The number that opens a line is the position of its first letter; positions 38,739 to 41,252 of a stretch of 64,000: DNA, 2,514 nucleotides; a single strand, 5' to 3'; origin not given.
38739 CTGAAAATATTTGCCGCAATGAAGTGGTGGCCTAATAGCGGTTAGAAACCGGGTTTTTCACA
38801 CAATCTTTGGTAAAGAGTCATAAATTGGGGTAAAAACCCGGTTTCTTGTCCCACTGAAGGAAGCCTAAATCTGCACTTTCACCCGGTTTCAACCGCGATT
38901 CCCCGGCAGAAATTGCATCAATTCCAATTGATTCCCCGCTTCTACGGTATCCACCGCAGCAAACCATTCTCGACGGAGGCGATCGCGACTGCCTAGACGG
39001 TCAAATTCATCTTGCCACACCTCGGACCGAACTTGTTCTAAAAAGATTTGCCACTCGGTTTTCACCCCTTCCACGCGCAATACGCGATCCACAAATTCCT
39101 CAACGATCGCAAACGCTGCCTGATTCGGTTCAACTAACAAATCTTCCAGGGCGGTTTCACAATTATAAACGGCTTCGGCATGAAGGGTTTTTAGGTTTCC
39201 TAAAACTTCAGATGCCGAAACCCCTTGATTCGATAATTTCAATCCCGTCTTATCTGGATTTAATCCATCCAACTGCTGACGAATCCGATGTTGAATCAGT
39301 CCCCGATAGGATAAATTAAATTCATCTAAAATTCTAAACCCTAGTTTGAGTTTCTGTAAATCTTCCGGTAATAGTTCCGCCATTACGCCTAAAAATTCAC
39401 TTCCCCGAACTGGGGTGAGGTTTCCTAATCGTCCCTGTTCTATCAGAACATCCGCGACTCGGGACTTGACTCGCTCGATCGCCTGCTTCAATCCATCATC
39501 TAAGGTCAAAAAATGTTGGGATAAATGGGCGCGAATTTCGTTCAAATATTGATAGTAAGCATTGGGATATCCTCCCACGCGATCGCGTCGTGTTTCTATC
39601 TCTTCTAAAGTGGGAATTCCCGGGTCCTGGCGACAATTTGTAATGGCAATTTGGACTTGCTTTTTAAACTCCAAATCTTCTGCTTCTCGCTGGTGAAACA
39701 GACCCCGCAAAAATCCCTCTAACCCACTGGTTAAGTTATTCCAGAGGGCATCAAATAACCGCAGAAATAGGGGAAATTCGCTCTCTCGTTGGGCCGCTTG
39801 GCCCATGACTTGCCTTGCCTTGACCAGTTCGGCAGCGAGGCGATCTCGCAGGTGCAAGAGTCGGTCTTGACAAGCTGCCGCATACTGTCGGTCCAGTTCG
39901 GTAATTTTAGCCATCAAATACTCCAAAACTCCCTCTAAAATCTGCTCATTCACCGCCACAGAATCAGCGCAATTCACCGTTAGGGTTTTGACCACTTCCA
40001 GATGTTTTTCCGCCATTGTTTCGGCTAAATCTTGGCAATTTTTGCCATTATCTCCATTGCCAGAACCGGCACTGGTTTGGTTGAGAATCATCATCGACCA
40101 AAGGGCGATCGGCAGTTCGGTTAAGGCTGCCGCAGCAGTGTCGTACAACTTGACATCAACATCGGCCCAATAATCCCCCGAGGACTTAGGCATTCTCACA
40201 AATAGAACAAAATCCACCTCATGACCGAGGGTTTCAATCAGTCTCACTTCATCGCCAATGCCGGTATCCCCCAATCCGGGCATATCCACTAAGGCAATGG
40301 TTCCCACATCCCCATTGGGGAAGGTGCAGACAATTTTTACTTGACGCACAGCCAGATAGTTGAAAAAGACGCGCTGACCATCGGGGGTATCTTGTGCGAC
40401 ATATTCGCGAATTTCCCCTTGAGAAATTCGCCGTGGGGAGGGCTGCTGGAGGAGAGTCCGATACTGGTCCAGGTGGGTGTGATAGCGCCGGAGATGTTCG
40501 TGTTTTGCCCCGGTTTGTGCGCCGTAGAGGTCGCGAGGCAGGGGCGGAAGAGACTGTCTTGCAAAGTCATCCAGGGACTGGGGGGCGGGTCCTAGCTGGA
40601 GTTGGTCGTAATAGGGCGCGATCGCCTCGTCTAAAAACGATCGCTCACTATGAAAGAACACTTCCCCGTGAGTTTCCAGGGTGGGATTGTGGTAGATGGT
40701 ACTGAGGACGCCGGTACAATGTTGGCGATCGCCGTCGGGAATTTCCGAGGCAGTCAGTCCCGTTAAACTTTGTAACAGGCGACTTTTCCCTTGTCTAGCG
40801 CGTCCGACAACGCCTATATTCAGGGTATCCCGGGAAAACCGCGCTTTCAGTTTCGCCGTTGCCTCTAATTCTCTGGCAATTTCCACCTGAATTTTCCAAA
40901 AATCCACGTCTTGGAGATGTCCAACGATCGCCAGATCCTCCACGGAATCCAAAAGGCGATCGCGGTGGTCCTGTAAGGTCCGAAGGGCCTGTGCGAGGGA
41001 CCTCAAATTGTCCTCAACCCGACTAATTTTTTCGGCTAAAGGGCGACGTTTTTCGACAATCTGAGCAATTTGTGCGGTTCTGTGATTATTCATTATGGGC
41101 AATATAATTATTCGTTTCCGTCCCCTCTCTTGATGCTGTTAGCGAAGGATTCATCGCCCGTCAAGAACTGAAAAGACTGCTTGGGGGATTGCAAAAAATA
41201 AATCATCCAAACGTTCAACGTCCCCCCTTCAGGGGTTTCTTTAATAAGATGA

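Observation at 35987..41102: Co-directional island of dynamin-like GTPase, PNK-like kinase, decayed ORF, small P-loop GTPase and tail-anchored partner. Candidate uncharacterised GTPase-based system.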

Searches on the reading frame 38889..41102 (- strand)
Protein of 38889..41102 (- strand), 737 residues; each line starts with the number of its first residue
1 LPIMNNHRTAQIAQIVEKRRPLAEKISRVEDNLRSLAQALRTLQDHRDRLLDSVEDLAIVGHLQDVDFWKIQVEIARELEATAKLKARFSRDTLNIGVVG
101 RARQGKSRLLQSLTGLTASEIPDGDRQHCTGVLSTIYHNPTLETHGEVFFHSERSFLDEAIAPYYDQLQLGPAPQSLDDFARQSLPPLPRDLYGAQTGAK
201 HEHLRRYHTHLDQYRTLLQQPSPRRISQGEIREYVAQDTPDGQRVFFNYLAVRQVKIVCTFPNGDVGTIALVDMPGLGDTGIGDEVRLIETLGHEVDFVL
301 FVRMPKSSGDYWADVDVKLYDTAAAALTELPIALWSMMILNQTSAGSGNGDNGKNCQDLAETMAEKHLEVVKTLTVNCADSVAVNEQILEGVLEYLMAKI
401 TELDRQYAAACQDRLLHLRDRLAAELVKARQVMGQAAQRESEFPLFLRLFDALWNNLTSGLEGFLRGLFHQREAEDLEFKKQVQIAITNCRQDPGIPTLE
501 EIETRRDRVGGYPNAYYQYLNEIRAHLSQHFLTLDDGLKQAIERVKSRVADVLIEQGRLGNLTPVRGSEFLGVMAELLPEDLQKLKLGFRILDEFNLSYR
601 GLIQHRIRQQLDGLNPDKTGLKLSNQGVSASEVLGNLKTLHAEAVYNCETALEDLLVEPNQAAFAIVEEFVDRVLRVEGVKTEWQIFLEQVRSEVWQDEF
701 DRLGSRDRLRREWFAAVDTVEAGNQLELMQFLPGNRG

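Call 3: search_protein_families(library=pfam, proteins=[window:38889-41102:-], max_evalue=1)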
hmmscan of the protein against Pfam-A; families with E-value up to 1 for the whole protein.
window:38889-41102:- (737 aa): 5 families
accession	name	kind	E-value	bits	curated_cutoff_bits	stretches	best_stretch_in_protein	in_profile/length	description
PF00350.29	Dynamin_N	-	0.00071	20.1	27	1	96-302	1-135/168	Dynamin family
PF01926.29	MMR_HSR1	-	0.0046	17.5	21.9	0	96-117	2-23/113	50S ribosome-binding GTPase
PF09325.15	Vps5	-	0.013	15.6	27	1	24-60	31-67/236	Vps5 C terminal like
PF20667.3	Sec10_N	-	0.083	13.4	27.4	1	11-55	50-94/118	Exocyst complex component Sec10, N-terminal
PF08954.16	Trimer_CC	-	0.14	12.2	27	1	21-54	16-49/52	Trimerisation motif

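Call 4: search_protein_families(library=ncbifam, proteins=[window:38889-41102:-], max_evalue=1)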
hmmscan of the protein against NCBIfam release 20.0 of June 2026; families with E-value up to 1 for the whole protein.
window:38889-41102:- (737 aa): 2 families
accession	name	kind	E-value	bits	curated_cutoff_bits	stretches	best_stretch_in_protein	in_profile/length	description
NF049994.1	slr1306_fam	domain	0.0065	15.1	490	1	79-116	94-131/470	slr1306 family protein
NF003255.0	PRK04213.1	equivalog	0.28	10.4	164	0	92-117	8-33/204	GTP-binding protein EngB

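Call 5: search_protein_families(library=padloc, proteins=[window:38889-41102:-], max_evalue=1)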
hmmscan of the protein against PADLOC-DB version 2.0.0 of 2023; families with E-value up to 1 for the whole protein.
window:38889-41102:- (737 aa): 2 families
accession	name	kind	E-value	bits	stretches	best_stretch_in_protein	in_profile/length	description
PDLC00903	JAB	-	0.0022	15.9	1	203-264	93-148/166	JAB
PDLC03841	LeoBC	-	0.037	11.1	1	30-126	19-110/601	-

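Call 25: search_solved_structures(query=window:38889-41102:-, max_evalue=10)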
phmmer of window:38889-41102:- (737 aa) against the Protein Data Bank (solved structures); distinct sequences matched with E-value up to 10: 1.
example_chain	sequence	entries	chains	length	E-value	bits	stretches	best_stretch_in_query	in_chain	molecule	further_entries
8sdi_A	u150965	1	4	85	0.26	13.1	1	12-61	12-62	Tripartite motif-containing protein 45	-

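Call 35: find_homologous_proteins(query=window:38889-41102:-)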
Query window:38889-41102:- (737 aa): 776 proteins with E <= 0.001 among 8000 candidates; the best 120 are listed.
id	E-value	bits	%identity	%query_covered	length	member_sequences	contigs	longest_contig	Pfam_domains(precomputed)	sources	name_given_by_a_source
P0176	0.0e+0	1569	95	100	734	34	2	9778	-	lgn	-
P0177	0.0e+0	1463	89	99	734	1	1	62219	-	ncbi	-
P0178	0.0e+0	1454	88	99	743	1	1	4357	-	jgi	jgi:hypothetical protein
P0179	0.0e+0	1221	74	99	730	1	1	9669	PF00350.30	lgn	-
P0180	0.0e+0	1172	71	98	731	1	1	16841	-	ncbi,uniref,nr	ncbi:hypothetical protein [Phormidium sp. CCY1219]|uniref:hypothetical protein n=1 Tax=Phormidium sp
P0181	0.0e+0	1115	68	99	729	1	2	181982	-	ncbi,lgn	-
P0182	0.0e+0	1101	68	99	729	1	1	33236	PF00350.30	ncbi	ncbi:MAG: hypothetical protein AB4426_17605 [Xenococcaceae cyanobacterium]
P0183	0.0e+0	1093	68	99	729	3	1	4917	PF00350.30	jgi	-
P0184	0.0e+0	1092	67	98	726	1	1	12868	-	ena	-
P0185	0.0e+0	1092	66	98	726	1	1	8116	PF00350.30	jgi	jgi:hypothetical protein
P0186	0.0e+0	1090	66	98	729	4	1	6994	PF00350.30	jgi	jgi:hypothetical protein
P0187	0.0e+0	1090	68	98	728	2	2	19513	PF00350.30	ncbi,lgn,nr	ncbi:MAG: hypothetical protein SAK29_12410 [Scytonema sp. PMC 1069.18]|nr:hypothetical protein [Scyt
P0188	0.0e+0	1089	67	98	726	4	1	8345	-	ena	-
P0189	0.0e+0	1084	66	98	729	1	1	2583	PF00350.30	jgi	jgi:hypothetical protein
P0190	0.0e+0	1078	66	98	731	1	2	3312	PF00350.30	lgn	-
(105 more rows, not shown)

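Call 47: predict_structure(alignment_id=A3)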
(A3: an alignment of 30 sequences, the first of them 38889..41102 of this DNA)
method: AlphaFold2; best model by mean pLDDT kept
length: 737 residues; sequences in the alignment: 30
mean_pLDDT: 85.3   pTM: 0.59
mean pLDDT of the five models: 85.3, 85.0, 84.5, 84.3, 81.5
residues with pLDDT >= 90: 340; 70-90: 326; 50-70: 54; < 50: 17
segments of 3 or more residues with pLDDT < 50: 1-4, 278-282, 437-439, 735-737
pLDDT, mean of each block of 10 residues (from residue 1): 59 91 95 96 91 82 89 94 91 89 82 87 58 85 92 86 86 90 88 77 85 84 90 80 68 89 79 66 66 85 77 63 70 88 83 88 81 91 90 93 90 94 92 60 81 94 94 90 92 93 93 92 91 85 93 93 92 92 92 79 81 83 85 93 92 89 92 91 91 83 72 90 94 63
secondary structure, 60 per line:
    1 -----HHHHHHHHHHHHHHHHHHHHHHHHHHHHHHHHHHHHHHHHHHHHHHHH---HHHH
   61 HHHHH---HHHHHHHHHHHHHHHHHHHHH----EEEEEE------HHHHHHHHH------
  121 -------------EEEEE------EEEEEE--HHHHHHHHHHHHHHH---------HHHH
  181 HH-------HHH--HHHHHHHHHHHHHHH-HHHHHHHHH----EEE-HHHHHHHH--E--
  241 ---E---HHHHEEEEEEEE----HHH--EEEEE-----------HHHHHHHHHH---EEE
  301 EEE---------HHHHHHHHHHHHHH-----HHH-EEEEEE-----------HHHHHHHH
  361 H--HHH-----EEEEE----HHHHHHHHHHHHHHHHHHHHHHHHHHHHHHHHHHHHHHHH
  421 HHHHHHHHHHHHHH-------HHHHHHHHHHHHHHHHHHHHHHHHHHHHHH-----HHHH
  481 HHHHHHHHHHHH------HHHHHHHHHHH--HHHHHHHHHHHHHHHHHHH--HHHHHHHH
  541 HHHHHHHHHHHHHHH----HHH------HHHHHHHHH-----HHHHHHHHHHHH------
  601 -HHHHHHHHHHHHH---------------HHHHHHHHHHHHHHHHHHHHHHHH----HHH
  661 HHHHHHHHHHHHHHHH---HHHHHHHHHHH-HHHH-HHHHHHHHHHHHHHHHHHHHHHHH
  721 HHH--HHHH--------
elements in order (helices of 4 or more, strands of 3 or more residues): H6-53 H57-65 H69-89 E94-99 H106-114 E134-138 E145-150 H153-167 H177-182 H195-209 H211-219 E224-226 H228-235 H248-251 E252-259 E269-273 H285-294 E298-303 H313-326 E336-341 H353-361 E372-376 H381-434 H442-471 H477-492 H499-509 H512-530 H533-555 H569-577 H583-594 H602-614 H630-653 H658-676 H680-690 H692-695 H697-723 H726-729

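Call 52: search_protein_families(library=pfam, alignment_id=A3, max_evalue=0.1)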
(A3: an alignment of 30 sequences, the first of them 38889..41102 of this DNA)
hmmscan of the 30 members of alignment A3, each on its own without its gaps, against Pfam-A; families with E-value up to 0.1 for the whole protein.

A. member 1, window:38889-41102:- (737 aa): 4 families
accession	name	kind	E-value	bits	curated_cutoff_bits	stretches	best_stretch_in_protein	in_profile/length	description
PF00350.29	Dynamin_N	-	0.00071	20.1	27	1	96-302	1-135/168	Dynamin family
PF01926.29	MMR_HSR1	-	0.0046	17.5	21.9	0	96-117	2-23/113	50S ribosome-binding GTPase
PF09325.15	Vps5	-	0.013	15.6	27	1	24-60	31-67/236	Vps5 C terminal like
PF20667.3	Sec10_N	-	0.083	13.4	27.4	0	11-55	50-94/118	Exocyst complex component Sec10, N-terminal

B. families by the number of members that match (of 30 scanned): 41 families (the first 25 are shown)
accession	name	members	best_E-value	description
PF00350.29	Dynamin_N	30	1.4e-06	Dynamin family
PF01926.29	MMR_HSR1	30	7.7e-05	50S ribosome-binding GTPase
PF08161.18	RRP12_HEAT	8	0.0014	Ribosomal RNA-processing protein 12, HEAT repeats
PF01442.23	Apolipoprotein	5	0.00018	Apolipoprotein A1/A4/E domain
PF05049.19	IIGP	4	0.003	Interferon-inducible GTPase (IIGP)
PF00005.33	ABC_tran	4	0.031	ABC transporter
PF09325.15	Vps5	3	0.0059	Vps5 C terminal like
PF24564.1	DUF7605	3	0.0078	Domain of unknown function (DUF7605)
PF13191.12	AAA_16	2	0.00078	AAA ATPase domain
PF00784.22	MyTH4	2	0.00095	MyTH4 domain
PF11333.13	DUF3135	2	0.0012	Protein of unknown function (DUF3135)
PF14198.11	TnpV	2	0.01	Transposon-encoded protein TnpV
PF03433.18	EspA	2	0.014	EspA-like secreted protein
PF02263.25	GBP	2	0.092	Guanylate-binding protein, N-terminal domain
PF06730.16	FAM92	1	0.00041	FAM92 protein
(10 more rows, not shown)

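Call 54: fold_search(model_id=the predicted structure, library=pdb)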
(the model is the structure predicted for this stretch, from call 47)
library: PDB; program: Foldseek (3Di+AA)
matches with E <= 10: 398; with E <= 0.001: 55
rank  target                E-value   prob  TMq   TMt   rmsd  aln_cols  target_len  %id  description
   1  2j69_A                7.3e-13  1.00  0.27  0.29  49.9       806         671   13  Bacterial dynamin-like protein BDLP (released 2006-12-04)
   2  7zw6_A                6.3e-12  1.00  0.25  0.23  19.1       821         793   13  Oligomeric structure of SynDLP (released 2023-04-19)
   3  2j68                  9.9e-12  1.00  0.24  0.25  47.6       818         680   12  Bacterial dynamin-like protein BDLP, GDP bound (released 2006-12-04)
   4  6j72                  7.8e-11  1.00  0.26  0.33  50.1       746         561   14  Crystal structure of IniA from Mycobacterium smegmatis with GTP bound (released 2019-09-11)
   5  6j73_B                2.4e-10  1.00  0.25  0.32  50.5       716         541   13  Crystal structure of IniA from Mycobacterium smegmatis (released 2019-09-11)
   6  6j73_A                2.5e-10  1.00  0.24  0.31  52.1       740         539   12  Crystal structure of IniA from Mycobacterium smegmatis (released 2019-09-11)
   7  5oxf_A                3.4e-10  1.00  0.26  0.27  18.0       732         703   12  An oligomerised bacterial dynamin pair provides a mechanism for the long range sensing and tethering of membranes (released 2018-09-05)
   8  5oxf_C                3.5e-10  1.00  0.27  0.32  21.4       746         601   12  An oligomerised bacterial dynamin pair provides a mechanism for the long range sensing and tethering of membranes (released 2018-09-05)
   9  5owv_C                4.4e-10  1.00  0.25  0.30  23.1       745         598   12  An oligomerised bacterial dynamin pair provides a mechanism for the long-range sensing and tethering of membranes (released 2018-09-05)
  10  5owv_A                9.3e-10  1.00  0.25  0.25  18.1       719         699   12  An oligomerised bacterial dynamin pair provides a mechanism for the long-range sensing and tethering of membranes (released 2018-09-05)
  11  9em7_A                1.5e-09  1.00  0.25  0.24  19.8       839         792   13  Oligomeric structure of SynDLP in presence of GTP (released 2024-09-11)
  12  9kfd_A                4.3e-08  1.00  0.26  0.41  13.9       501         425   12  Truncated Fzo1,GTP-bound (released 2025-08-27)
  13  9kff                  4.9e-08  1.00  0.26  0.44  13.1       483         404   13  Truncated Fzo1 with modified LB, transition-like state (released 2025-08-27)
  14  4bej_C                9.1e-08  1.00  0.19  0.25  25.5       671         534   12  Nucleotide-free Dynamin 1-like protein (DNM1L, DRP1, DLP1) (released 2013-04-24)
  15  4bej_A                9.1e-08  1.00  0.17  0.21  25.5       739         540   10  Nucleotide-free Dynamin 1-like protein (DNM1L, DRP1, DLP1) (released 2013-04-24)
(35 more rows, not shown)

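Call 93: search_solved_structures(query=A3, max_evalue=1)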
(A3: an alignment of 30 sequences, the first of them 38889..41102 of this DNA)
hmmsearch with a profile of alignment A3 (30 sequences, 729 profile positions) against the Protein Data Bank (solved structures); distinct sequences matched with E-value up to 1: 3.
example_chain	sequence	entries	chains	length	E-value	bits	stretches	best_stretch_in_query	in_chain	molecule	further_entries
3geh_A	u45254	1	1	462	0.02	16.7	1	4-111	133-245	tRNA modification GTPase mnmE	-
8sdi_A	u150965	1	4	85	0.082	14.7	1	9-68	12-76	Tripartite motif-containing protein 45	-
9xip_A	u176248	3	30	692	0.44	12.3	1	194-249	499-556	Serine protein kinase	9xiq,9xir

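Call 95: search_dna_similar(query=window:38889-41102:-, collection=phages, mode=protein, max_evalue=0.001, max_rows=10)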
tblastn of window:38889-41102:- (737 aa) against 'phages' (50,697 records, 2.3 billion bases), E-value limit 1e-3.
No match.

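Call 96: search_dna_similar(query=window:38889-41102:-, collection=plasmids, mode=protein, max_evalue=0.000001, max_rows=30)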
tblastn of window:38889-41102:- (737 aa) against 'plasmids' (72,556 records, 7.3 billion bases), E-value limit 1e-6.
Records with a match: 10; places in all: 10; records where one place covers at least 80% of the query: 9.
Best place of each record, by identity: <60% 10.
By first word of the organism name: Nostoc 2; Calothrix 2; Pseudanabaena 1; Aulosira 1; Nonomuraea 1; Stanieria 1; Streptomyces 1; Anabaena 1.
By predicted mobility (MOB-suite, as given by PLSDB): non-mobilizable 6; mobilizable 3; conjugative 1.
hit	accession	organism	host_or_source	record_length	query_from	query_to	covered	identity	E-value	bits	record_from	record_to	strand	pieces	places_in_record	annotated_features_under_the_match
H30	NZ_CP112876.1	Pseudanabaena galeata CCNP1313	-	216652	1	732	99%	50.9%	7e-159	734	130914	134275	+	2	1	hypothetical protein (x2)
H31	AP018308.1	Aulosira laxa NIES-50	-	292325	9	732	98%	49.9%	0e+0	718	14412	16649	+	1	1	hypothetical protein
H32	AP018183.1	Nostoc carneum NIES-2107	-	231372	9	732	98%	49.9%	0e+0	717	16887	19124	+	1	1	hypothetical protein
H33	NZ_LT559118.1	Nonomuraea gerenzanensis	-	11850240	29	717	93%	39.9%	5e-138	456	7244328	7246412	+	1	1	none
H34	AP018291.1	Calothrix sp. NIES-4105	-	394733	9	732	98%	37.2%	9e-129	429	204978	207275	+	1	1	hypothetical protein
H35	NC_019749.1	Stanieria cyanosphaera PCC 7437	-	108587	3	725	98%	36.7%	7e-135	447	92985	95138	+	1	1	dynamin family protein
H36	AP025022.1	Calothrix sp. PCC 7716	-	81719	12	732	98%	36.7%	1e-127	426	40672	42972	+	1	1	hypothetical protein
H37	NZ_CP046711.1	Nostoc sp. ATCC 53789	-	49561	10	643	86%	32.9%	4e-86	305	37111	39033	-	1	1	dynamin family protein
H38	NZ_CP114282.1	Streptomyces aurantiacus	cell culture,Gobi habitat soil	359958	85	700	84%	27.4%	2e-39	165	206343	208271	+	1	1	hypothetical protein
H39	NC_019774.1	Anabaena cylindrica PCC 7122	water, most likely pond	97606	7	247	33%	50.0%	3e-55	213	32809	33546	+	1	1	hypothetical protein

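Call 97: get_annotated_region(hit=H35, flank=5000)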
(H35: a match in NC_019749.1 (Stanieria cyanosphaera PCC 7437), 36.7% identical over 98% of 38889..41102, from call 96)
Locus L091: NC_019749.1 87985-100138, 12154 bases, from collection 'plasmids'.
description: Stanieria cyanosphaera PCC 7437 plasmid pSTA7437.02, complete sequence
organism: Stanieria cyanosphaera PCC 7437 (NCBI taxid 111780)
taxonomy: Bacteria; Cyanobacteriota; Cyanophyceae; Pleurocapsales; Dermocarpellaceae; Stanieria; Stanieria cyanosphaera; Stanieria cyanosphaera PCC 7437
host: -; source: -; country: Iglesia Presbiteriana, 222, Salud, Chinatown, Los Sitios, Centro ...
typing (MOB-suite, as given by PLSDB): non-mobilizable
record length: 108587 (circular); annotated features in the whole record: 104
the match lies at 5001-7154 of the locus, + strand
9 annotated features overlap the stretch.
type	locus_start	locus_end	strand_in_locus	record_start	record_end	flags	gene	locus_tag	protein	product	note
CDS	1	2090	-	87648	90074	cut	-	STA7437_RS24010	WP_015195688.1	NB-ARC domain-containing protein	-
CDS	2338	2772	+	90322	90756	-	-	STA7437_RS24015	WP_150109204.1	hypothetical protein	-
CDS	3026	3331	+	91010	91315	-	-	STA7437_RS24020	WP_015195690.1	hypothetical protein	-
CDS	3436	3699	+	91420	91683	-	-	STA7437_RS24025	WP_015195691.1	hypothetical protein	-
CDS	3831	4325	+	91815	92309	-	-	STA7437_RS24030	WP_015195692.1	hypothetical protein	-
CDS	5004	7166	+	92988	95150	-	-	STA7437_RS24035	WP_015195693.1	dynamin family protein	-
CDS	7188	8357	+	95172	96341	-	-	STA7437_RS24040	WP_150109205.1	hypothetical protein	-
CDS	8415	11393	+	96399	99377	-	-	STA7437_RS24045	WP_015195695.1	hypothetical protein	-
CDS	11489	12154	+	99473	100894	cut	-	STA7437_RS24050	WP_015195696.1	hypothetical protein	-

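Call 98: get_annotated_region(hit=H34, flank=5000)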
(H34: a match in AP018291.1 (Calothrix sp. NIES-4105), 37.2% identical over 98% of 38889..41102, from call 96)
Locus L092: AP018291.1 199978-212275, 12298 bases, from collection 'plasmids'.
description: Calothrix sp. NIES-4105 plasmid plasmid1 DNA, complete genome
organism: Calothrix sp. NIES-4105 (NCBI taxid 2005463)
taxonomy: Bacteria; Cyanobacteriota; Cyanophyceae; Nostocales; Calotrichaceae; Calothrix; Calothrix sp. NIES-4105
host: -; source: -; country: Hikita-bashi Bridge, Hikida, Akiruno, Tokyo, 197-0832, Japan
typing (MOB-suite, as given by PLSDB): mobilizable; relaxase MOBV
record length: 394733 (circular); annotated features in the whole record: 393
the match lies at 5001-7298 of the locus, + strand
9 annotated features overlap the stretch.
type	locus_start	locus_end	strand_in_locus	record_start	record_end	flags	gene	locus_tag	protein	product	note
CDS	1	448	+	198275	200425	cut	-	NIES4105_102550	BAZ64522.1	ABC transporter ATP-binding protein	-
CDS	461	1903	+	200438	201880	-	-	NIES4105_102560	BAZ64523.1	hypothetical protein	-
CDS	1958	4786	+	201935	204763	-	-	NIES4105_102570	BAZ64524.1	filamentous hemagglutinin-like protein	-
CDS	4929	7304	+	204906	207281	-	-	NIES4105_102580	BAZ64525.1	hypothetical protein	-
CDS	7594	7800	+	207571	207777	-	-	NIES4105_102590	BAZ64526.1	hypothetical protein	-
CDS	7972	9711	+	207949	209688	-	-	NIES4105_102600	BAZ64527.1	surface antigen D15 domain-containing protein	-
CDS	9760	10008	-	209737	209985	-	-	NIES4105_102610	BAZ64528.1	hypothetical protein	-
CDS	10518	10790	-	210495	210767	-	-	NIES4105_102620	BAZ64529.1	hypothetical protein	-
CDS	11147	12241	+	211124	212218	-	-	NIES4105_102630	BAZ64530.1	integrase-recombinase protein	-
